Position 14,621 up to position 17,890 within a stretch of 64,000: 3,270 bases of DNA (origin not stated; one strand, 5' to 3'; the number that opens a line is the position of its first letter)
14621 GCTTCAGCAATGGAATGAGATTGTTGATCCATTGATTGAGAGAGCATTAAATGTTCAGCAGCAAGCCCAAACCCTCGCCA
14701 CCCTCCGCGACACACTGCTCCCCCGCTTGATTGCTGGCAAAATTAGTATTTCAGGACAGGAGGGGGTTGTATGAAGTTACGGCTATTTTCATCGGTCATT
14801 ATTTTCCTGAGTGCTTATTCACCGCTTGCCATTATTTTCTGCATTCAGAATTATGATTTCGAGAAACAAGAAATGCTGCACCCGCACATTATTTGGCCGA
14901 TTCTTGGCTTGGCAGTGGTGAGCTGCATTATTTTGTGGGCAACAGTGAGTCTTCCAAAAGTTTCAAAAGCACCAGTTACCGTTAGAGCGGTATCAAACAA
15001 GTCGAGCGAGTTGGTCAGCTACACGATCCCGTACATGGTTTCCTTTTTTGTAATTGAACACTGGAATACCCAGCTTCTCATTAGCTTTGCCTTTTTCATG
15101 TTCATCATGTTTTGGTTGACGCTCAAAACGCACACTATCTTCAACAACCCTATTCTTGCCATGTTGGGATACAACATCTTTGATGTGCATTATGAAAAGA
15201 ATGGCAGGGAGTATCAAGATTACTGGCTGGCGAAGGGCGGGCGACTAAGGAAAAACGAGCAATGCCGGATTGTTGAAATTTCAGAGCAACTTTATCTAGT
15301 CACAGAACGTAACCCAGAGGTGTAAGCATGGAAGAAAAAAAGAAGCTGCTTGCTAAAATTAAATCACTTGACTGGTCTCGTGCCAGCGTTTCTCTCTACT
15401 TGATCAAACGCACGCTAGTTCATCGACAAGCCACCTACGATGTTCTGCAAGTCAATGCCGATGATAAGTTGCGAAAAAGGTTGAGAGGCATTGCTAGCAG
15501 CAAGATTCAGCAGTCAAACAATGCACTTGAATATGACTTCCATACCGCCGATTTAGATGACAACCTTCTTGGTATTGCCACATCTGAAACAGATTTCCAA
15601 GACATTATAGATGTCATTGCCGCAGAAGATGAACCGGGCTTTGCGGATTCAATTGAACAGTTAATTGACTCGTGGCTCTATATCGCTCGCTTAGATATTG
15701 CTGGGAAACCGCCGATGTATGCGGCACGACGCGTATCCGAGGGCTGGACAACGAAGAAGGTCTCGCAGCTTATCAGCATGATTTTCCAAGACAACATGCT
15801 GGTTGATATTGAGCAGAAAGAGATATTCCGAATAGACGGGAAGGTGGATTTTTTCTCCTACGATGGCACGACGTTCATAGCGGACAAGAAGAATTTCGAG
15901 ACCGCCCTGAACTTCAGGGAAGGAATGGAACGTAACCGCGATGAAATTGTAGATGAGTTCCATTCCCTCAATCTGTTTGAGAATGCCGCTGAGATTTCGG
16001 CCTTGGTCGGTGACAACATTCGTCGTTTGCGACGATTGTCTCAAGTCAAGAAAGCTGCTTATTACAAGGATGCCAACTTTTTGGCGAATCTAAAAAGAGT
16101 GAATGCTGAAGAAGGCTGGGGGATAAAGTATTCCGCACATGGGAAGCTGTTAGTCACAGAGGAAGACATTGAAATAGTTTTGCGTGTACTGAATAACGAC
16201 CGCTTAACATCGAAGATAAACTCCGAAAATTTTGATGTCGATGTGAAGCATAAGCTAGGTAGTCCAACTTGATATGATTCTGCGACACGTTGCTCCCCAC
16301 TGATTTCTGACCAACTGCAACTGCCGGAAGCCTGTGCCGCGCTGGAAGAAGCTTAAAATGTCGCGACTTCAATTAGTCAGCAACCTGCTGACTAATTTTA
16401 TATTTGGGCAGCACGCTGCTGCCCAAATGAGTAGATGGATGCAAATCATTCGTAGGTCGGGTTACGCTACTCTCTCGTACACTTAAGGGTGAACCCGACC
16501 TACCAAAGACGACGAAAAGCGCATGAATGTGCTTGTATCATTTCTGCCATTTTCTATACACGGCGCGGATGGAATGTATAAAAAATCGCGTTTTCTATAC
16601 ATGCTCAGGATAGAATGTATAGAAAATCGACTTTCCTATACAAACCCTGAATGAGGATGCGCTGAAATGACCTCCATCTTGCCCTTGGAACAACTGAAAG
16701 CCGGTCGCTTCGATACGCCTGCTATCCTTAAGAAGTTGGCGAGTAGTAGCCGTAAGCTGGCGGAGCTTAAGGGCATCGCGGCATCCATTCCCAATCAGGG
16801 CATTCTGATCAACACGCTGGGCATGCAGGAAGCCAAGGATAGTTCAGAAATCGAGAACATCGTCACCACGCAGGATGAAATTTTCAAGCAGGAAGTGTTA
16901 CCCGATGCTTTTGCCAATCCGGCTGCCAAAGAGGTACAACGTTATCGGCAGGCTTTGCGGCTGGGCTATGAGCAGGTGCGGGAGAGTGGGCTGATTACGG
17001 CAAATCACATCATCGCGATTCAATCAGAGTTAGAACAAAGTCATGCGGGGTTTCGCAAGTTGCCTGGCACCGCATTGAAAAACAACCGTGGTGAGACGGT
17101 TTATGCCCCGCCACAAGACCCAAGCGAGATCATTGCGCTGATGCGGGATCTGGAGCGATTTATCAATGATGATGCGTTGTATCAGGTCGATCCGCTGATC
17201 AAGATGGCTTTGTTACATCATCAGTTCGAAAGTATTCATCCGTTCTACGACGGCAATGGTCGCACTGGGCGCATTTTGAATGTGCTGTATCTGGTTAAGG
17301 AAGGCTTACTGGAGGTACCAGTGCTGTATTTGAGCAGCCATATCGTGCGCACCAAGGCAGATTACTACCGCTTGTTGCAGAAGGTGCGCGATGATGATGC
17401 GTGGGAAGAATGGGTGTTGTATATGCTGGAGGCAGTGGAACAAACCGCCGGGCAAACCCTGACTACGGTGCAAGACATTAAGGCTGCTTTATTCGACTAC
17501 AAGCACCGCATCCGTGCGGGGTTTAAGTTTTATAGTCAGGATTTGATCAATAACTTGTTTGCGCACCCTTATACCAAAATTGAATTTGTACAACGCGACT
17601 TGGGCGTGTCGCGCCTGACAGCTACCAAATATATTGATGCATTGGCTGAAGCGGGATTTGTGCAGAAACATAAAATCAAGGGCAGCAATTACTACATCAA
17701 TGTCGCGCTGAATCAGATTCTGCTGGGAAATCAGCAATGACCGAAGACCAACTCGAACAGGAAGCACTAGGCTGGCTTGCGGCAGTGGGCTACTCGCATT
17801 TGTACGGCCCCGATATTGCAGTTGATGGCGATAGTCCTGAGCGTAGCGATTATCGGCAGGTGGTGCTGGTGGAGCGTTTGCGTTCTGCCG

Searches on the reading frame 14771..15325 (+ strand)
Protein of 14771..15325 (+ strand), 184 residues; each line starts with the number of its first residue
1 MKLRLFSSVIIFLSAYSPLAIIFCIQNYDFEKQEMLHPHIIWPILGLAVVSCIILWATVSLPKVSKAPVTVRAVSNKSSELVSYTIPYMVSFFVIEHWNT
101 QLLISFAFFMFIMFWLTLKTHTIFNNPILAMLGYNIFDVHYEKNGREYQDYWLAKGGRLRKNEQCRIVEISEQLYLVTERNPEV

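Call 17: search_protein_families(library=pfam, proteins=[window:14771-15325:+])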
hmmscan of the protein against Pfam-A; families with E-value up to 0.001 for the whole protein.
window:14771-15325:+ (184 aa): 0 families

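Call 93: search_protein_families(library=padloc, proteins=[window:14771-15325:+], max_evalue=0.00001)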
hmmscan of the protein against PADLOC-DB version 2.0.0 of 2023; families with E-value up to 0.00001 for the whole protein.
window:14771-15325:+ (184 aa): 12 families
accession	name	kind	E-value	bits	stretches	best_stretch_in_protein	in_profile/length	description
PDLC00215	KwaA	-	6e-44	148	1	1-179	1-193/196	Unknown function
PDLC00219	KwaA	-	9.5e-15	53.1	1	9-179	21-192/194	Unknown function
PDLC00212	KwaA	-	9.9e-15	52.8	1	47-178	68-201/205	Unknown function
PDLC00208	KwaA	-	1e-14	52.6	1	5-180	3-186/190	Unknown function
PDLC00213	KwaA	-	2.1e-14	51.6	1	8-162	6-174/197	Unknown function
PDLC00217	KwaA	-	1.8e-13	48.5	1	2-156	2-165/193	Unknown function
PDLC00221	KwaA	-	3.2e-13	48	1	5-143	4-138/173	Unknown function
PDLC00220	KwaA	-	1.4e-12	45.9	1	30-177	47-195/198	Unknown function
PDLC00216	KwaA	-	3.1e-11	41.8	1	9-143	8-138/173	Unknown function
PDLC04626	PDC-M39A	-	9.1e-09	33.6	1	4-141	6-152/192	-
PDLC00218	KwaA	-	7.9e-07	27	1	7-146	12-149/186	Unknown function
PDLC00211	KwaA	-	7.9e-06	23.8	1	53-148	76-177/215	Unknown function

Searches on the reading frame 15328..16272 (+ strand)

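Call 17: search_protein_families(library=pfam, proteins=[window:15328-16272:+])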
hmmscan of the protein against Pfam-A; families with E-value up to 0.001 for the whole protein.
window:15328-16272:+ (314 aa): 1 family
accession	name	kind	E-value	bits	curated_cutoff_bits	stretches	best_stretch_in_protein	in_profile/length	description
PF16162.10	KwaB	-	1.3e-33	117.1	26.3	1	130-298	18-186/186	Kiwa protein KwaB-like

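Call 93: search_protein_families(library=padloc, proteins=[window:15328-16272:+], max_evalue=0.00001)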
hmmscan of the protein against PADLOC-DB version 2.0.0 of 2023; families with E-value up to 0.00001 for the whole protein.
window:15328-16272:+ (314 aa): 7 families
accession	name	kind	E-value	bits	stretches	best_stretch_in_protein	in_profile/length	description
PDLC00235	KwaB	-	1.2e-102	341.6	1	3-310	4-310/312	DUF4868 domain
PDLC00237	KwaB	-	5.4e-60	201.5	1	7-305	4-300/306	DUF4868 domain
PDLC00223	KwaB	-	5.2e-15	53.4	1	4-290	4-314/339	DUF4868 domain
PDLC00224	KwaB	-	4.5e-14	50.9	1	12-259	8-249/302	DUF4868 domain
PDLC00233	KwaB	-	7.5e-10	36.5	1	149-309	149-313/320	DUF4868 domain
PDLC00236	KwaB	-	1e-09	36.2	1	7-259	6-259/314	DUF4868 domain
PDLC00231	KwaB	-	8.7e-09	33.4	1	7-222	9-216/305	DUF4868 domain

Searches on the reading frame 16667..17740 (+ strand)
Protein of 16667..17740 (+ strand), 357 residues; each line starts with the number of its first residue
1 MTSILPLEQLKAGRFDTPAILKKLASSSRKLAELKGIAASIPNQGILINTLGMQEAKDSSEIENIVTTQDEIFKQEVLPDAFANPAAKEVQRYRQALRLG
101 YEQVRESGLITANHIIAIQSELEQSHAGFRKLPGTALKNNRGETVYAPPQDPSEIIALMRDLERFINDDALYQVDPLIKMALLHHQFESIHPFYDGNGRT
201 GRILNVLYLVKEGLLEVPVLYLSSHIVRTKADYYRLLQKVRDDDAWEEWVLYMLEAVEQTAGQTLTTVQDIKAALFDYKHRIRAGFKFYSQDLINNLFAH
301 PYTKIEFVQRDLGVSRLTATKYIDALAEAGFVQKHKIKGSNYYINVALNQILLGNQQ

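Call 16: search_protein_families(library=pfam, proteins=[window:16667-17740:+])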
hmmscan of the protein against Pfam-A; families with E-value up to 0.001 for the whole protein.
window:16667-17740:+ (357 aa): 3 families
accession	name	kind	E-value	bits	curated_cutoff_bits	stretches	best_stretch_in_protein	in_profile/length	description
PF13784.11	Fic_N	-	1.3e-26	92.9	26.7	1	21-102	1-82/82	Fic/DOC family N-terminal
PF02661.23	Fic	-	4.7e-19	69.5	24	1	110-209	2-93/93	Fic/DOC family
PF21248.3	SoFic-like_C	-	5.1e-16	59.1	27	1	287-348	15-76/76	Protein adenylyltransferase SoFic-like, C-terminal domain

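Call 93: search_protein_families(library=padloc, proteins=[window:16667-17740:+], max_evalue=0.00001)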
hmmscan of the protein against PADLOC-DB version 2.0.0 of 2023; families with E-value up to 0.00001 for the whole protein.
window:16667-17740:+ (357 aa): 7 families
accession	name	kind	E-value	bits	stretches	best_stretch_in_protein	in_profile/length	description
PDLC03963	SoFic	-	4.6e-116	386.1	1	13-352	18-358/361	-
PDLC04966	PDC-S24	-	1.7e-15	54.9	1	85-240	211-368/497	-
PDLC04840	PDC-S04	-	3e-13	48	1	54-212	14-177/227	-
PDLC04836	PDC-S04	-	4.7e-12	43.6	1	171-244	149-216/244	-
PDLC04837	PDC-S04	-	3.4e-09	34.3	1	176-252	150-219/234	-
PDLC04839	PDC-S04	-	4.7e-09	34.2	1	175-240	125-186/205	-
PDLC04838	PDC-S04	-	4.5e-07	27.9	0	141-207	93-160/209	-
